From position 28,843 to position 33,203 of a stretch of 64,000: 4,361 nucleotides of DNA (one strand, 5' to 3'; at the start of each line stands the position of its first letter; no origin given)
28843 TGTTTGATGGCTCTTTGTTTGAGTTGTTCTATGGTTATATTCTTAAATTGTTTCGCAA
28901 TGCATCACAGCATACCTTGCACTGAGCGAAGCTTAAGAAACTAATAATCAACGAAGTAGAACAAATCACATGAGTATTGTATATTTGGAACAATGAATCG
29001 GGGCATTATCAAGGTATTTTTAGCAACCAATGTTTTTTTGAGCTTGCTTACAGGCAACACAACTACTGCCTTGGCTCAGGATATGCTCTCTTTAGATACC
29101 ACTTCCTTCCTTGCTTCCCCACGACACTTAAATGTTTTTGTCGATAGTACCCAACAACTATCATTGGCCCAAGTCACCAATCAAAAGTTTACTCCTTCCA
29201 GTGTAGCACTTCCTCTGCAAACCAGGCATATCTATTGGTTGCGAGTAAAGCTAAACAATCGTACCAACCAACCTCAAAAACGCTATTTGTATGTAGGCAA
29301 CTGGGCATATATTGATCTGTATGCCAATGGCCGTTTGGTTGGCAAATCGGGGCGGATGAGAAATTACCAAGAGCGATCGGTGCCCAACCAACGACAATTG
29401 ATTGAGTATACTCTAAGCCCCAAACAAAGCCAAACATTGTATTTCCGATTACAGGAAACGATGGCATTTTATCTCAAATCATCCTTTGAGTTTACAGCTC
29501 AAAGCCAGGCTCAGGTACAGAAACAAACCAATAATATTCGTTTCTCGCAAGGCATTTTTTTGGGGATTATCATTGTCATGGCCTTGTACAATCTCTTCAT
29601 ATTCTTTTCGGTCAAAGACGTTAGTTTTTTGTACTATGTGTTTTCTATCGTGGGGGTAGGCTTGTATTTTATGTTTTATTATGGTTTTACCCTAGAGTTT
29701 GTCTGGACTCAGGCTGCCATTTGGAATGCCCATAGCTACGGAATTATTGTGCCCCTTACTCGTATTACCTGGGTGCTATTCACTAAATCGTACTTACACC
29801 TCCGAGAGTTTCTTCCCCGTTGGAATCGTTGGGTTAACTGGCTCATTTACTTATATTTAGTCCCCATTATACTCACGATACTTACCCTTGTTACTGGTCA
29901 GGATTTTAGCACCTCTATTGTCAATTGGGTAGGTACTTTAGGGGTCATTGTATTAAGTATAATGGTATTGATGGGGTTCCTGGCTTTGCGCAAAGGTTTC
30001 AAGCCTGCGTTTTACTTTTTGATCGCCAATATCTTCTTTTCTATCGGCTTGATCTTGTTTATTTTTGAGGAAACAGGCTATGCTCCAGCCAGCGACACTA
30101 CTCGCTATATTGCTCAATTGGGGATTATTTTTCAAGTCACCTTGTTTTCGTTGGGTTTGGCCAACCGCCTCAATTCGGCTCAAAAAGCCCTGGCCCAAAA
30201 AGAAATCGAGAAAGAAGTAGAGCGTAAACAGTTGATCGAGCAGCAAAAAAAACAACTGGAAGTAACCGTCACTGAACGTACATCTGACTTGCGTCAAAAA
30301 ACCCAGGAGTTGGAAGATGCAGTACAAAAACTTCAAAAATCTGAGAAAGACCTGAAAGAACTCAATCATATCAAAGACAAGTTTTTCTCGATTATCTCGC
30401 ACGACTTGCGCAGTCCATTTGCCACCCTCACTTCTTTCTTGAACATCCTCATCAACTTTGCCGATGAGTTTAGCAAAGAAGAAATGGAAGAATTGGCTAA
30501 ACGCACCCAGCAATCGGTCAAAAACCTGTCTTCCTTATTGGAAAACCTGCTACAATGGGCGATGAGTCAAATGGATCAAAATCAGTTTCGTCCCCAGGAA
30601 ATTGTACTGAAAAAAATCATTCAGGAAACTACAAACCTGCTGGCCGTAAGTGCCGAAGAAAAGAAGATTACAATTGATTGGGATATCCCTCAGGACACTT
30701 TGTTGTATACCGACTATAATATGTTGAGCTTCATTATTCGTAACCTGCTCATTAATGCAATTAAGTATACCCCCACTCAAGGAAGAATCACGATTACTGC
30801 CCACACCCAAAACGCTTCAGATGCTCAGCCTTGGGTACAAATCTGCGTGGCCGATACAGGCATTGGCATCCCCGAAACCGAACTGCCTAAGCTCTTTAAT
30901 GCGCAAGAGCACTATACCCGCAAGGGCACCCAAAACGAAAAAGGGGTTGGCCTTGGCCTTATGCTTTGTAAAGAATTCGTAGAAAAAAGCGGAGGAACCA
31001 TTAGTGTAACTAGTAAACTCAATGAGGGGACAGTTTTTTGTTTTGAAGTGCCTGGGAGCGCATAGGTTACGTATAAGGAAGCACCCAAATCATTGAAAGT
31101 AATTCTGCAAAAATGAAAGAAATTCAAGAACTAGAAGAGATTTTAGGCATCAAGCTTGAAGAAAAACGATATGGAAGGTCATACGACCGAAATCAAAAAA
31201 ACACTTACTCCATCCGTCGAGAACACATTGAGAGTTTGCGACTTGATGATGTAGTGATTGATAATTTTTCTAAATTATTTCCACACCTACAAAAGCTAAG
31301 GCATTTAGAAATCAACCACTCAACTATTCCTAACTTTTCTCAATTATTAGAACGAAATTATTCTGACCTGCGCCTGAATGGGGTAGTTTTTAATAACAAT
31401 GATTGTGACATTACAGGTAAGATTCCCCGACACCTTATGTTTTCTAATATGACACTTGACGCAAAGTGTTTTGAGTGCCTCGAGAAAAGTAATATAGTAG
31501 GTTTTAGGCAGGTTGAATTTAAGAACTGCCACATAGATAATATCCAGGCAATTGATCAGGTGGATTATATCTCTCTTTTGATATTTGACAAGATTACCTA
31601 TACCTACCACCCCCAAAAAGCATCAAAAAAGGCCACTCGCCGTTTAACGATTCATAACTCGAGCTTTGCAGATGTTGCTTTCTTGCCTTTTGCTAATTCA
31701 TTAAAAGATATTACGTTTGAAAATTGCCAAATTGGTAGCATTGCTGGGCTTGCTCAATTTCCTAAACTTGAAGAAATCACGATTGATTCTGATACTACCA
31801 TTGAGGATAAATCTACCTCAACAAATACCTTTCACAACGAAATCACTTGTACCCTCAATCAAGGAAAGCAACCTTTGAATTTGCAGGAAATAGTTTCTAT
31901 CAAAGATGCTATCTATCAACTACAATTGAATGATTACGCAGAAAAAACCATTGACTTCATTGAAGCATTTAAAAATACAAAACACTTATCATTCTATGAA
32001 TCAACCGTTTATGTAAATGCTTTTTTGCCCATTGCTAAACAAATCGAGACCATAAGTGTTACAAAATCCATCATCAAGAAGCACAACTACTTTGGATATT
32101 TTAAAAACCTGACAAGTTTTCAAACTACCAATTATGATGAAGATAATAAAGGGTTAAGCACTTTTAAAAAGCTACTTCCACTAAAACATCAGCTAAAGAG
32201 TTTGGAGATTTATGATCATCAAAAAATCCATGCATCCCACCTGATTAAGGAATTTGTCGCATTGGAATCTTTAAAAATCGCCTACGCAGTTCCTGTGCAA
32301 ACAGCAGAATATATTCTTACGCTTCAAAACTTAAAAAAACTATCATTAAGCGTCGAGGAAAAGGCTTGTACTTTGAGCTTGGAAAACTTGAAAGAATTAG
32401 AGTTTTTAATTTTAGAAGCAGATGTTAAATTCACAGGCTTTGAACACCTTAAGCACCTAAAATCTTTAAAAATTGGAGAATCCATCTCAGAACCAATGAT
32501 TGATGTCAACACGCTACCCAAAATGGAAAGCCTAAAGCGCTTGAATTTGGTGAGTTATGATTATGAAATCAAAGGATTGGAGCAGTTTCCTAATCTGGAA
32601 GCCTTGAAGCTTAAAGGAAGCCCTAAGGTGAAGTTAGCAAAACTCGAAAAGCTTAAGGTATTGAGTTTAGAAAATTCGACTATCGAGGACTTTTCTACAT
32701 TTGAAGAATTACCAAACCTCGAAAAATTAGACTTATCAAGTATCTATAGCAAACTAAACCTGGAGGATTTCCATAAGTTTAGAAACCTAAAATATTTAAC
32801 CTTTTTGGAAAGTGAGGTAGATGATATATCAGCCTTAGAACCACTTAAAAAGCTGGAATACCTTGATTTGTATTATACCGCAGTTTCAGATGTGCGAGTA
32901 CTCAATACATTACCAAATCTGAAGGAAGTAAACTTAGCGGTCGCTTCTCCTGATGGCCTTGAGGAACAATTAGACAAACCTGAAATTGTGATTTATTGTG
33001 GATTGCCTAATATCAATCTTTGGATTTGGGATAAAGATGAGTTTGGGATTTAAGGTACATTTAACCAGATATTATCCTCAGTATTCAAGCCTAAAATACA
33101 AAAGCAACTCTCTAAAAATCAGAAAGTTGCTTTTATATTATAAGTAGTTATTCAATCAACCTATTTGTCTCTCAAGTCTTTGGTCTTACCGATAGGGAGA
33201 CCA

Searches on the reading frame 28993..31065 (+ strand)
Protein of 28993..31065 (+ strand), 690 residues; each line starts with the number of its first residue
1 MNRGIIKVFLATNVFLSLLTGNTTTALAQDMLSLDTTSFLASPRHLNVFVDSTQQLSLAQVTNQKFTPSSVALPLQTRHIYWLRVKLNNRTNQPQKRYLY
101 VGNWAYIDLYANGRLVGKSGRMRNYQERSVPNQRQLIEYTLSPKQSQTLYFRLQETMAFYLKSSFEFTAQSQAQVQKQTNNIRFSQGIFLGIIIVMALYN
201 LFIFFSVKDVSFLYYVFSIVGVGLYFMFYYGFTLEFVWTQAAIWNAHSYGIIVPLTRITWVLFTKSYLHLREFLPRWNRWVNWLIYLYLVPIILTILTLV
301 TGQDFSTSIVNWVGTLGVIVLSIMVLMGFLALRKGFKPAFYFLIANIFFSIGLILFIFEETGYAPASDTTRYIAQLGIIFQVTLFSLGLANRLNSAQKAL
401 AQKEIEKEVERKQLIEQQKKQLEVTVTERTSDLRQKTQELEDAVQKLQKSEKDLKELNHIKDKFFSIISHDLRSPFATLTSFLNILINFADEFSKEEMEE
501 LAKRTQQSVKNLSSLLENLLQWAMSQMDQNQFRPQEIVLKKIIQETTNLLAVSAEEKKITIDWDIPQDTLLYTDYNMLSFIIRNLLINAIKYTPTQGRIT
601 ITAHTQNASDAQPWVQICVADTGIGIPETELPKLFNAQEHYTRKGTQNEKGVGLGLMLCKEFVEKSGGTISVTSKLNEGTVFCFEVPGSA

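Call 7: search_protein_families(library=pfam, proteins=[window:28993-31065:+], max_evalue=0.001)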
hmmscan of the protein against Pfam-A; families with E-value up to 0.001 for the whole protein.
window:28993-31065:+ (690 aa): 6 families
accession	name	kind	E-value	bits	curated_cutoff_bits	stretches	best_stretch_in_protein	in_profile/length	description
PF07695.17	7TMR-DISM_7TM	-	3.2e-40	138.7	29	1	184-392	3-205/205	7TM diverse intracellular signalling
PF02518.31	HATPase_c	-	2.2e-25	89.7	26.4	1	574-687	2-108/111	Histidine kinase-, DNA gyrase B-, and HSP90-like ATPase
PF07696.17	7TMR-DISMED2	-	3e-15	56.8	22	1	45-159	3-128/136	7TMR-DISM extracellular 2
PF00512.31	HisKA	-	9.1e-09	35.7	26.9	1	461-524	2-62/66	His Kinase A (phospho-acceptor) domain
PF13581.12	HATPase_c_2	-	0.00052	20.5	27.4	0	585-665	39-111/127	Histidine kinase-like ATPase domain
PF05757.16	PsbQ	-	0.00098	19.7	26.9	0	383-513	47-174/204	Oxygen evolving enhancer protein 3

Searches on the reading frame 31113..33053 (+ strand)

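Call 7: search_protein_families(library=pfam, proteins=[window:31113-33053:+], max_evalue=0.001)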
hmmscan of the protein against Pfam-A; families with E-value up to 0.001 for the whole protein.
window:31113-33053:+ (646 aa): 7 families
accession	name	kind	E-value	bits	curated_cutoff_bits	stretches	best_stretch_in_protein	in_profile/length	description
PF12799.13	LRR_4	-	1.4e-15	57.3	27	1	513-543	2-32/44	Leucine Rich repeats (2 copies)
PF23952.1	LRR_EndoS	-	1.1e-09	39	27.9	0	515-607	26-112/116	Endo-beta-N-acetylglucosaminidase EndoS LRR domain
PF13855.12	LRR_8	-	2.7e-09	37.1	27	1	508-543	21-58/61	Leucine rich repeat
PF23598.1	LRR_14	-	4.1e-09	36.1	40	1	359-619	47-332/353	Leucine-rich repeat region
PF25019.1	LRR_R13L1-DRL21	-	7.4e-07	29.6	27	0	346-413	57-125/127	R13L1/DRL21 LRRs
PF21832.1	DUF6892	-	5.7e-05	23.8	24.6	0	205-227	98-120/136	Family of unknown function (DUF6892)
PF23211.1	LRR_LRWD1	-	8.1e-05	22.9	28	0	425-509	22-102/190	Leucine-rich repeat and WD repeat-containing protein 1, LRR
